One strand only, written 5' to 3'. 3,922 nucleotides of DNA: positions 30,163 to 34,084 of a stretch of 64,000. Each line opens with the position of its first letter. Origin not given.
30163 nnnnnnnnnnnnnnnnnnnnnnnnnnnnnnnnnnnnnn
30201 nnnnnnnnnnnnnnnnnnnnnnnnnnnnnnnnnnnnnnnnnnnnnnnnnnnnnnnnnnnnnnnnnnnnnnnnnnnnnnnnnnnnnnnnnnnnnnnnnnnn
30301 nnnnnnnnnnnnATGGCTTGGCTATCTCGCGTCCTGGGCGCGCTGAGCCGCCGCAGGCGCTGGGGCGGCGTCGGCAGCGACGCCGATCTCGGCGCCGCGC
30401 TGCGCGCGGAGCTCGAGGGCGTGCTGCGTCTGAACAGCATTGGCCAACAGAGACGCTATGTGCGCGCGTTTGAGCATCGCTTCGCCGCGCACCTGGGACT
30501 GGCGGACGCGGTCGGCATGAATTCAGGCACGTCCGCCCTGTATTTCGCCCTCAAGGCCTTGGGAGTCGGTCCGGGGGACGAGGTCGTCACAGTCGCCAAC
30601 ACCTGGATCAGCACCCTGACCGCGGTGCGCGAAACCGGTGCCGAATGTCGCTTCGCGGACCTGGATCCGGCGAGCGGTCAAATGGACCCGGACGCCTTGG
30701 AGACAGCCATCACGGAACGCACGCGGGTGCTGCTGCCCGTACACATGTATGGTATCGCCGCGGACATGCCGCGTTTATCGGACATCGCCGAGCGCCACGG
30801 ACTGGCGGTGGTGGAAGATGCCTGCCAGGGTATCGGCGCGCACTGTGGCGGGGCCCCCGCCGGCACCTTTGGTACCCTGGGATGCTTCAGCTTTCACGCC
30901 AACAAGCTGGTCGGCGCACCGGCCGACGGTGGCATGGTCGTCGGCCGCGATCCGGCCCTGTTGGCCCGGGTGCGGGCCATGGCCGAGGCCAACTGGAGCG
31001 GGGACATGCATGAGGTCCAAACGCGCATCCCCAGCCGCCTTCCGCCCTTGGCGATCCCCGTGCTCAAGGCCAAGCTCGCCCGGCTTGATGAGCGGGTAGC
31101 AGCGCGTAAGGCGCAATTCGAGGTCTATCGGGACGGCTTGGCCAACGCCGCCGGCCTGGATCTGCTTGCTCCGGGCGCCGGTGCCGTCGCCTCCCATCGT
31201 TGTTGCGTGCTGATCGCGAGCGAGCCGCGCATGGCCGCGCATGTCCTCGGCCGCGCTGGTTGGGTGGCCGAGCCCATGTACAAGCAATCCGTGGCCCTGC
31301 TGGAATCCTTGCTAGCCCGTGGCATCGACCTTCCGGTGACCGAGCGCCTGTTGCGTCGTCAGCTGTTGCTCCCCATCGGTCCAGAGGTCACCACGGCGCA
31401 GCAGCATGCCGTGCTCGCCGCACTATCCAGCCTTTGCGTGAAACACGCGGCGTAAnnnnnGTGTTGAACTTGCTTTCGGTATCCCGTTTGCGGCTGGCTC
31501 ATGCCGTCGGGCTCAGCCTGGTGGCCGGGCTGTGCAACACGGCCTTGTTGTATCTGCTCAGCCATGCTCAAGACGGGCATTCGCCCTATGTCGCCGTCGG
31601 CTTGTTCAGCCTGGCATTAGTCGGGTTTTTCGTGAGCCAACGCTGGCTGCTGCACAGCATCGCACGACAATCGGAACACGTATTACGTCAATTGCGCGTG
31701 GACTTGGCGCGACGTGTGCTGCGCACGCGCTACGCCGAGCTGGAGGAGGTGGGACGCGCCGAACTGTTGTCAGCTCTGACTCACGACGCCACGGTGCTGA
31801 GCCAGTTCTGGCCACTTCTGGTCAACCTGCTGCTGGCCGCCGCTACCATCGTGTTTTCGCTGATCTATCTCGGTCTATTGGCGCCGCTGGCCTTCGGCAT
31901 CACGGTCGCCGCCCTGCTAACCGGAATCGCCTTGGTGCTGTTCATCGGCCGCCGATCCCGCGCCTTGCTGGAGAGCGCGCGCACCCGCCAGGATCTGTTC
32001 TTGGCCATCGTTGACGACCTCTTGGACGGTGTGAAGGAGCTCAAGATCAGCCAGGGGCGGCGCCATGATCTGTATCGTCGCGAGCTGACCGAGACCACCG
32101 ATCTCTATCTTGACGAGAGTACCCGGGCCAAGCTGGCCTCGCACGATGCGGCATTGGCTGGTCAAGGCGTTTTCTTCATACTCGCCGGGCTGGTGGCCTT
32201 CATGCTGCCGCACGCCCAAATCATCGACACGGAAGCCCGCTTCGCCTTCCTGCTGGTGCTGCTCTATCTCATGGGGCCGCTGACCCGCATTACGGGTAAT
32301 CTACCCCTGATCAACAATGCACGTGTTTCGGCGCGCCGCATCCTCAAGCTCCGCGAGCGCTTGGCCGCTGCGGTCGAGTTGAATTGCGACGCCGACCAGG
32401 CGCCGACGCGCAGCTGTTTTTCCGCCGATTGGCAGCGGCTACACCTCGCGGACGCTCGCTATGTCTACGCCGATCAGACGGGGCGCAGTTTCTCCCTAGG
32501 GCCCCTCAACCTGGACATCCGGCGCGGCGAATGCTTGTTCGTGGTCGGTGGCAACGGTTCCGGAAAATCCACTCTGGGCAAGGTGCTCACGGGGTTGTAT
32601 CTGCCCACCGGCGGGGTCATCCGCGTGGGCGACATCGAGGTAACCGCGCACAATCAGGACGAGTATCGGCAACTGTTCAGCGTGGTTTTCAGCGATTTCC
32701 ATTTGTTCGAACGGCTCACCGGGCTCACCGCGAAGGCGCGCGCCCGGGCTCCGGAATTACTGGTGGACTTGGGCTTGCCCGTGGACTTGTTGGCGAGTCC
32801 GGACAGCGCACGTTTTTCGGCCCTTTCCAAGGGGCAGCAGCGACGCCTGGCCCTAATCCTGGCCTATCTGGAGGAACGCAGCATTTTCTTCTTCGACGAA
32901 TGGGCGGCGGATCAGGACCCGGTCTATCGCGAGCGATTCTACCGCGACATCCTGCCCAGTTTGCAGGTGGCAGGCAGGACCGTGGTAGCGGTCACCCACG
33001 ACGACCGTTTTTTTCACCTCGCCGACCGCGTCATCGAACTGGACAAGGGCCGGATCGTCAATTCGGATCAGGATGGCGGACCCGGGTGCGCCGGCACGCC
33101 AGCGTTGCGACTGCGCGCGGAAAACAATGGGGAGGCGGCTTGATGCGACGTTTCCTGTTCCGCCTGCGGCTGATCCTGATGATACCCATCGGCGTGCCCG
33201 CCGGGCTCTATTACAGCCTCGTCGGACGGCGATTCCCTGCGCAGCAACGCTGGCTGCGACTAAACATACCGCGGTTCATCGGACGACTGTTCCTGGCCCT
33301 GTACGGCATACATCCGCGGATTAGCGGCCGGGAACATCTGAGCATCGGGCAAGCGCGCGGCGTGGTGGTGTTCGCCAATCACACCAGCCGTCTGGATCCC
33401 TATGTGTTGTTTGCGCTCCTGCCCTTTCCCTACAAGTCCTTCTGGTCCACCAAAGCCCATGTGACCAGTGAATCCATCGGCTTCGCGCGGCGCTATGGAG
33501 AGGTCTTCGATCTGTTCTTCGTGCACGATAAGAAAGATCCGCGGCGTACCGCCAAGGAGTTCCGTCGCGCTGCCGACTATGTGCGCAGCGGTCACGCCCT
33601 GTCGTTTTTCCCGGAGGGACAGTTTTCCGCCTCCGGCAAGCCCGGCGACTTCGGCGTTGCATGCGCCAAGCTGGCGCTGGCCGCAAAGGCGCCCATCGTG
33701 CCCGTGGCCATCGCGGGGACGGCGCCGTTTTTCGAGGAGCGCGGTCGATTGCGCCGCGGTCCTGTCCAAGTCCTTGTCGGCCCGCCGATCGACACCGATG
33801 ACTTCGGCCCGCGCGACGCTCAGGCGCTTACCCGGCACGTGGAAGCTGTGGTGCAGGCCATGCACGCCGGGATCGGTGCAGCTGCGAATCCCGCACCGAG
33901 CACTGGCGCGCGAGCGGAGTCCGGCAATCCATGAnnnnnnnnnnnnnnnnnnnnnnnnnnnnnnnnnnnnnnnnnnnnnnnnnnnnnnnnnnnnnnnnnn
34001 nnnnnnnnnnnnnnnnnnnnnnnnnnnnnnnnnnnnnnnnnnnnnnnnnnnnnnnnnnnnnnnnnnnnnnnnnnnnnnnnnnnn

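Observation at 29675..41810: Eleven-gene tailoring operon for an unknown modified glycolipid or glycopeptide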

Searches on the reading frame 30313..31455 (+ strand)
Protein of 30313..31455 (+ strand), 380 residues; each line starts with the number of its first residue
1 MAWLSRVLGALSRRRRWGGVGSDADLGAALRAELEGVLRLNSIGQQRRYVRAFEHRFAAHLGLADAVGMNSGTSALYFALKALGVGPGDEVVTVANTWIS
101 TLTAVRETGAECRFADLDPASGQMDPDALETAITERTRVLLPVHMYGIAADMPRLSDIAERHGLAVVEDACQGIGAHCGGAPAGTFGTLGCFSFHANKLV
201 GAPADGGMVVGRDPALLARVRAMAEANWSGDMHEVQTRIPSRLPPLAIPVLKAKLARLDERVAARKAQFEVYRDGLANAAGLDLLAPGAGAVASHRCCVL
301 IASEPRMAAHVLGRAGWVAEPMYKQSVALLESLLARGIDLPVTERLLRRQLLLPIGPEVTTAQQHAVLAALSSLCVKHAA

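Call 7: search_protein_families(library=pfam, proteins=[window:30313-31455:+], max_evalue=0.01)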
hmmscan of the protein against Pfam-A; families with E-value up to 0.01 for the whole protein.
window:30313-31455:+ (380 aa): 5 families
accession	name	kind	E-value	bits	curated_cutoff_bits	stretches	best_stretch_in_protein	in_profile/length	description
PF01041.23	DegT_DnrJ_EryC1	-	2.1e-78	264.5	19.8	1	30-371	7-359/360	DegT/DnrJ/EryC1/StrS aminotransferase family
PF00155.27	Aminotran_1_2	-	1.5e-11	44.5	19.7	1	43-297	37-310/361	Aminotransferase class I and II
PF00266.25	Aminotran_5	-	1.7e-07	31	21.5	1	70-177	68-183/371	Aminotransferase class-V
PF01212.27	Beta_elim_lyase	-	3.9e-07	30.1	27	1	48-242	32-238/288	Beta-eliminating lyase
PF01053.26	Cys_Met_Meta_PP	-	0.002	17.2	27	1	51-171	55-175/381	Cys/Met metabolism PLP-dependent enzyme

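Call 8: search_protein_families(library=ncbifam, proteins=[window:30313-31455:+], max_evalue=0.01)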
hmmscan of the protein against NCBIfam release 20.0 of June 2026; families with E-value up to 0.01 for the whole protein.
window:30313-31455:+ (380 aa): 28 families (the best 25 are shown)
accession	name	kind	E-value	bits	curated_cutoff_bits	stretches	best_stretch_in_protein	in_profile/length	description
TIGR03588.1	PseC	equivalog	4.3e-49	167.4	423.5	1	46-374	28-379/380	UDP-4-amino-4,6-dideoxy-N-acetyl-beta-L-altrosamine transaminase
TIGR04181.1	NHT_00031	hypoth_equivalog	4e-47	160.8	420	1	48-307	30-307/359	LegC family aminotransferase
NF008658.2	PRK11658.1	equivalog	1.9e-41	142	631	1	51-235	36-218/379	UDP-4-amino-4-deoxy-L-arabinose aminotransferase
NF008687.0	PRK11706.1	equivalog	1.2e-40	139.4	375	1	40-224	23-206/375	dTDP-4-amino-4,6-dideoxygalactose transaminase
TIGR04427.1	PLP_DesI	equivalog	2.5e-40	138.8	650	1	34-367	38-375/390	dTDP-4-dehydro-6-deoxyglucose aminotransferase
TIGR02379.1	ECA_wecE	subfamily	7.3e-35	120.4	434.85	1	44-225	27-208/376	dTDP-4-amino-4,6-dideoxy-D-glucose transaminase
NF011936.0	PRK15407.1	equivalog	5.8e-30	104.3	423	1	46-223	63-247/440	lipopolysaccharide biosynthesis protein RfbH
NF004770.0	PRK06108.1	subfamily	2.8e-09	36.3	422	1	55-141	88-175/396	pyridoxal phosphate-dependent aminotransferase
NF006488.0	PRK08912.1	equivalog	8e-08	31.6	498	1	65-141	88-164/387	aminotransferase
NF006569.0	PRK09082.1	subfamily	4.8e-07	29.2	420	1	67-165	94-198/386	methionine aminotransferase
NF041364.1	GntC_guanitoxin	equivalog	5e-07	28.9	415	1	65-169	61-173/356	guanitoxin biosynthesis PLP-dependent (S)-gamma-hydroxy-L-arginine cyclodehydratase GntC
TIGR01326.1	OAH_OAS_sulfhy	subfamily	3.9e-06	25.8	495.1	1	52-172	61-181/418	O-acetylhomoserine aminocarboxypropyltransferase/cysteine synthase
TIGR03947.1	viomycin_VioD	equivalog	5.5e-06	25.5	390.9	1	64-141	69-147/359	capreomycidine synthase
NF004757.0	PRK06084.1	equivalog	2.6e-05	23.3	790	1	53-172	63-182/425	bifunctional O-acetylhomoserine aminocarboxypropyltransferase/cysteine synthase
TIGR01976.1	am_tr_V_VC1184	hypoth_equivalog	4.2e-05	23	352.35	1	83-172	101-197/401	cysteine desulfurase-like protein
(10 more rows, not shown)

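Call 32: search_solved_structures(query=window:30313-31455:+, max_evalue=1e-10)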
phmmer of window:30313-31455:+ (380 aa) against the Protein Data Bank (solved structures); distinct sequences matched with E-value up to 1e-10: 55.
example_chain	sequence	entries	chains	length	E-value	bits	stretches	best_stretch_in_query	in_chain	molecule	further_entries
7b0d_A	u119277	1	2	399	5.8e-55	190.5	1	50-359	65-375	Glutamine--scyllo-inositol transaminase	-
2oga_A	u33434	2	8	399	7.6e-47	163.7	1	49-370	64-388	Transaminase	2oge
3nyu_A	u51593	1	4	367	3.9e-41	145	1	50-375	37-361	Aminotransferase WbpE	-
3nu7_A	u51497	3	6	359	1.9e-40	142.7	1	50-372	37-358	Aminotransferase WbpE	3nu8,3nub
3nys_A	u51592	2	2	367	2.7e-40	142.2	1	50-375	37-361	Aminotransferase WbpE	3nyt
3bn1_A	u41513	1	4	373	2.9e-40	142.1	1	45-278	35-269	Perosamine synthetase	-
3dr7_A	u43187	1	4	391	3.3e-40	141.9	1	45-278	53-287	Putative perosamine synthetase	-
3dr4_A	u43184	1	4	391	2.1e-39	139.2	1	45-278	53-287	Putative perosamine synthetase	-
7b0m_AAA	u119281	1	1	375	3.4e-39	138.6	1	40-285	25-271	Sugar aminotransferase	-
8gyh_B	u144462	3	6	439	5.2e-39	138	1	22-294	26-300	DegT/DnrJ/EryC1/StrS family aminotransferase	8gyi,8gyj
3frk_A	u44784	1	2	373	8.9e-38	133.9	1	51-296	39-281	QdtB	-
1b9i_A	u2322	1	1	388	1.1e-36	130.3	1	36-293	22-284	PROTEIN (3-AMINO-5-HYDROXYBENZOIC ACID SYNTHASE)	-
1b9h_A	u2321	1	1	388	1.1e-36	130.3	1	36-293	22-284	PROTEIN (3-AMINO-5-HYDROXYBENZOIC ACID SYNTHASE)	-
8sng_A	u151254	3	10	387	1.4e-36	130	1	32-262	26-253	UDP-4-amino-4-deoxy-L-arabinose--oxoglutarate aminotransferase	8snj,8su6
4lc3_A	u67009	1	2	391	2.9e-36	128.9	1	51-272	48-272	Putative UDP-4-amino-4-deoxy-l-arabinose--oxoglutarate aminotransferase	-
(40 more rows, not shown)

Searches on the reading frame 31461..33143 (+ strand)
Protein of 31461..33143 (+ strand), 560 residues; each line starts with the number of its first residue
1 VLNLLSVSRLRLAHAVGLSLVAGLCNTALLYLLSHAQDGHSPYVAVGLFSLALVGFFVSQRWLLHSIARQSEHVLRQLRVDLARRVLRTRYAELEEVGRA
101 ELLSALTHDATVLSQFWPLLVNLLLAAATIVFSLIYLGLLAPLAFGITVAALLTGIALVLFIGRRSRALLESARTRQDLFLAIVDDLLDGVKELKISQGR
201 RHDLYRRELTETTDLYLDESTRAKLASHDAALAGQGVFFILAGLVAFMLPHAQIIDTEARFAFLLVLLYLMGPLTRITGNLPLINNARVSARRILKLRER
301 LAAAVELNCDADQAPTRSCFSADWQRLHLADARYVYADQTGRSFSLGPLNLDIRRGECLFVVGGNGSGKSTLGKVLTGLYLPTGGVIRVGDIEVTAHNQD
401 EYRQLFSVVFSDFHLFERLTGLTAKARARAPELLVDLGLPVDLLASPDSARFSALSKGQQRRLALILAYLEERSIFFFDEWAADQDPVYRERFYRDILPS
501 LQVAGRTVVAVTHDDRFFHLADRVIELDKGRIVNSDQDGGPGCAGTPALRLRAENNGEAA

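Call 7: search_protein_families(library=pfam, proteins=[window:31461-33143:+], max_evalue=0.01)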
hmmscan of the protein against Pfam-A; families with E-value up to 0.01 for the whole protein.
window:31461-33143:+ (560 aa): 5 families
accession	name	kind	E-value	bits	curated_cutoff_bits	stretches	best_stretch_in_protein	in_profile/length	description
PF00005.33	ABC_tran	-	1.1e-24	88.1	25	1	348-482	3-136/137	ABC transporter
PF00664.28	ABC_membrane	-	4.4e-08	33.6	28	1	40-268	36-264/274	ABC transporter transmembrane region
PF13304.12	AAA_21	-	3.3e-07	31.1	27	0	452-515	235-300/304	AAA domain, putative AbiEii toxin, Type IV TA system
PF02463.25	SMC_N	-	9e-05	22.4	40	0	454-528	136-212/220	RecF/RecN/SMC N terminal domain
PF13191.12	AAA_16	-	0.00071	20.5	32.6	1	354-479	20-139/167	AAA ATPase domain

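Call 8: search_protein_families(library=ncbifam, proteins=[window:31461-33143:+], max_evalue=0.01)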
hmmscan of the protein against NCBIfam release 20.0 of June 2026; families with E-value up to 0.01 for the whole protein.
window:31461-33143:+ (560 aa): 173 families (the best 25 are shown)
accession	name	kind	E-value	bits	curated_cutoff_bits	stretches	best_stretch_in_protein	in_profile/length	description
TIGR01194.1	cyc_pep_trnsptr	subfamily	2.8e-105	353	286.2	1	9-534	17-549/554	cyclic peptide export ABC transporter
NF007813.0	PRK10522.1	equivalog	2.1e-98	330.3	604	1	7-534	18-529/547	multidrug ABC transporter permease/ATP-binding protein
TIGR02868.1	CydC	equivalog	1.3e-31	109.8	329.05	1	2-514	5-529/530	thiol reductant ABC exporter subunit CydC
TIGR03375.1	type_I_sec_LssB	subfamily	1.2e-27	96.6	693.1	2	132-417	277-554/696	type I secretion system permease/ATPase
NF008364.0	PRK11160.1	equivalog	7.1e-27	94.2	630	1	73-537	90-557/575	heme ABC transporter ATP-binding protein/permease CydC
TIGR02204.1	MsbA_rel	hypoth_equivalog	1.2e-26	93.5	780.4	2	58-417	75-427/576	ABC transporter, permease/ATP-binding protein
TIGR02203.1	MsbA_lipidA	equivalog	1.4e-25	89.9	602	1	42-535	58-549/572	lipid A export permease/ATP-binding protein MsbA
NF045513.1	HepA_fam_ABC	equivalog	6.4e-25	87.6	725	1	79-534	131-588/610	heterocyst formation ABC transporter subunit HepA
TIGR02857.1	CydD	equivalog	9.4e-25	87.5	435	2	312-408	307-400/529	thiol reductant ABC exporter subunit CydD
TIGR04521.1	ECF_ATPase_2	equivalog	9.3e-23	80.7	330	1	329-537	3-228/279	energy-coupling factor transporter ATPase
TIGR04520.1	ECF_ATPase_1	equivalog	1e-22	80.9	315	2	330-412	4-85/269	energy-coupling factor transporter ATPase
TIGR01846.1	type_I_sec_HlyB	subfamily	4.5e-21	74.8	725.55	2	128-418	261-545/694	type I secretion system permease/ATPase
NF007826.0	PRK10535.1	equivalog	4.2e-20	71.6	966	1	328-536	6-225/648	macrolide ABC transporter ATP-binding protein/permease MacB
NF007027.0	PRK09493.1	equivalog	5.4e-20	71.8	379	1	341-535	12-217/240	glutamine ABC transporter ATP-binding protein GlnQ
TIGR01188.1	drrA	subfamily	6e-20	71.7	312.45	1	348-537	11-207/302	daunorubicin resistance ABC transporter, ATP-binding protein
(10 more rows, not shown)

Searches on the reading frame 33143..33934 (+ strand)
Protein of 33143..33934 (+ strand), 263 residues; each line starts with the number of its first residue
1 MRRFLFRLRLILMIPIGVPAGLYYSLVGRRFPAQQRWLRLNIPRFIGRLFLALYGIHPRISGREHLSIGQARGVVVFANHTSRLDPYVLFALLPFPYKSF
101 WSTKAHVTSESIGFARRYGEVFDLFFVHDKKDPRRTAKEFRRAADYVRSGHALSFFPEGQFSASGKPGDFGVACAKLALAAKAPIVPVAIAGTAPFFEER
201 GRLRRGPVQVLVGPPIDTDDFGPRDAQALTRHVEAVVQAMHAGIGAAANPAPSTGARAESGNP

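Call 7: search_protein_families(library=pfam, proteins=[window:33143-33934:+], max_evalue=0.01)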
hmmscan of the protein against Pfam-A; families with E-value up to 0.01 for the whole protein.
window:33143-33934:+ (263 aa): 1 family
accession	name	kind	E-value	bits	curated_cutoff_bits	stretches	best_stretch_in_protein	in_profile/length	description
PF01553.26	Acyltransferase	-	1.4e-12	48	23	1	63-190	7-131/132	Acyltransferase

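Call 8: search_protein_families(library=ncbifam, proteins=[window:33143-33934:+], max_evalue=0.01)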
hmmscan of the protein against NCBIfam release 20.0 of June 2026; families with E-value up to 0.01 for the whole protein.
window:33143-33934:+ (263 aa): 7 families
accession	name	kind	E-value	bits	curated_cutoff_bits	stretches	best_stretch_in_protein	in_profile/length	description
TIGR00530.1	AGP_acyltrn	subfamily_domain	2.5e-13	49.9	102.95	1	69-190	13-129/130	1-acylglycerol-3-phosphate O-acyltransferase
NF052552.1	LyOrLpactfOlsARHOCB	equivalog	2.8e-13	49.5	300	1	8-164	27-170/271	lyso-ornithine lipid O-acyltransferase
NF005291.0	PRK06814.1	equivalog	4.6e-07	28.1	1349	1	44-194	429-567/1140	acyl-[ACP]--phospholipid O-acyltransferase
NF006386.0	PRK08633.1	equivalog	6e-07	27.6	1221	1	41-192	409-553/1147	acyl-[ACP]--phospholipid O-acyltransferase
NF052553.1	LyOrLpactfOlsABRUA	equivalog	8.6e-06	25.1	300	1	36-165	33-151/263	lyso-ornithine lipid O-acyltransferase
NF011593.0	PRK15018.1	equivalog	1e-05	25.4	501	1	152-240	141-228/245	1-acylglycerol-3-phosphate O-acyltransferase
NF005959.0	PRK08043.1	equivalog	0.00064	18.1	886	1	44-194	4-141/719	bifunctional acyl-ACP--phospholipid O-acyltransferase/long-chain-fatty-acid--ACP ligase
